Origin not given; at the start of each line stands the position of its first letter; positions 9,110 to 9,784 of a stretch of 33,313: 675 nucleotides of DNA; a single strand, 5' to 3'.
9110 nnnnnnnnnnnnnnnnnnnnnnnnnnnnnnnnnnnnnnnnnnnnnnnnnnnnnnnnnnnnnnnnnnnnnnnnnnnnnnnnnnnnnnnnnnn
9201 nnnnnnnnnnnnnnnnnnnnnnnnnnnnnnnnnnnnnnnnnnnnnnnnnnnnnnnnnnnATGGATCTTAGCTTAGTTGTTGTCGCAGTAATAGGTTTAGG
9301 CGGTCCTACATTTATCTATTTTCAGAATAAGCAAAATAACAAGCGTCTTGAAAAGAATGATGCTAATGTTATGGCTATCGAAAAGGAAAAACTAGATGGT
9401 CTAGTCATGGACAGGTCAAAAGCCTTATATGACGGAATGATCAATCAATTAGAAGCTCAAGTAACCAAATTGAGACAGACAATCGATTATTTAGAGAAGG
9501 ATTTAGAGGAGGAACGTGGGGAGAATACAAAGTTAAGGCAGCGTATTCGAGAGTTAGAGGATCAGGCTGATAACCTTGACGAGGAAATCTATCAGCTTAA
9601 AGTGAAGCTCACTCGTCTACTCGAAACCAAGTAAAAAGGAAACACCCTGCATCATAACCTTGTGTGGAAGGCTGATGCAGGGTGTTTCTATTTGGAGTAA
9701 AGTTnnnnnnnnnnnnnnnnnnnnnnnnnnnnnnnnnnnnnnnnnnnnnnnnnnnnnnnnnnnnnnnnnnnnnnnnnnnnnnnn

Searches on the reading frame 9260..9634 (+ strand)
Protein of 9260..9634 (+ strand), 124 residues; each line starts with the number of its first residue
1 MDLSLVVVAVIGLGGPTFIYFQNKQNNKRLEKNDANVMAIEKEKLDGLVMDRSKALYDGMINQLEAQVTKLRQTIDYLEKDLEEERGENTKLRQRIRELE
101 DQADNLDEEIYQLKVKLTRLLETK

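Call 9: search_protein_families(library=pfam, proteins=[window:9260-9634:+], max_evalue=0.01)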
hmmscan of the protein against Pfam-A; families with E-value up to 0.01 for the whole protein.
window:9260-9634:+ (124 aa): 17 families
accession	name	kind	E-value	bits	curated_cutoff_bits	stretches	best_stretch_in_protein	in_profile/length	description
PF06005.17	ZapB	-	7.8e-05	23.5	31.5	1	61-122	6-67/71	Cell division protein ZapB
PF07902.16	Gp58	-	0.0005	19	34.5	1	55-103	201-251/594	gp58-like protein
PF17675.6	APG6_N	-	0.0016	19.3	45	1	51-121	22-94/132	Apg6 coiled-coil region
PF10805.13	DUF2730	-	0.003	18.1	24.9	1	56-107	44-97/102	Protein of unknown function (DUF2730)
PF05859.17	Mis12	-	0.0034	17.6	25.7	1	36-108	85-154/231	Mis12 protein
PF01865.21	PhoU_div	-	0.0034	17.2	24.4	1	60-112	119-170/214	Protein of unknown function DUF47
PF17082.10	Spc29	-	0.0037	17.6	31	1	54-107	111-166/245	Spindle Pole Component 29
PF14282.11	FlxA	-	0.0042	17.6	26.3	1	58-115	16-70/101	FlxA-like protein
PF16808.10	PKcGMP_CC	-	0.0042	17.1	35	1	95-117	9-31/35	Coiled-coil N-terminus of cGMP-dependent protein kinase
PF16716.10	BST2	-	0.0049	17.9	27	1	61-117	33-89/91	Bone marrow stromal antigen 2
PF24922.1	ACBP4_C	-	0.0051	17.5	31.2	1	66-117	3-54/105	Acyl-CoA-binding domain-containing protein 4-6, C-terminal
PF15397.11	DUF4618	-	0.0051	16.7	34.9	0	38-86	179-227/258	Domain of unknown function (DUF4618)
PF18822.6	CdvA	-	0.0052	17.2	30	1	63-116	19-69/123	CdvA-like coiled-coil domain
PF07889.17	DUF1664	-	0.0053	17.2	34.6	1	36-119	30-112/124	Protein of unknown function (DUF1664)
PF04977.20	DivIC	-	0.0064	16.7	28.9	0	68-106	19-57/80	Septum formation initiator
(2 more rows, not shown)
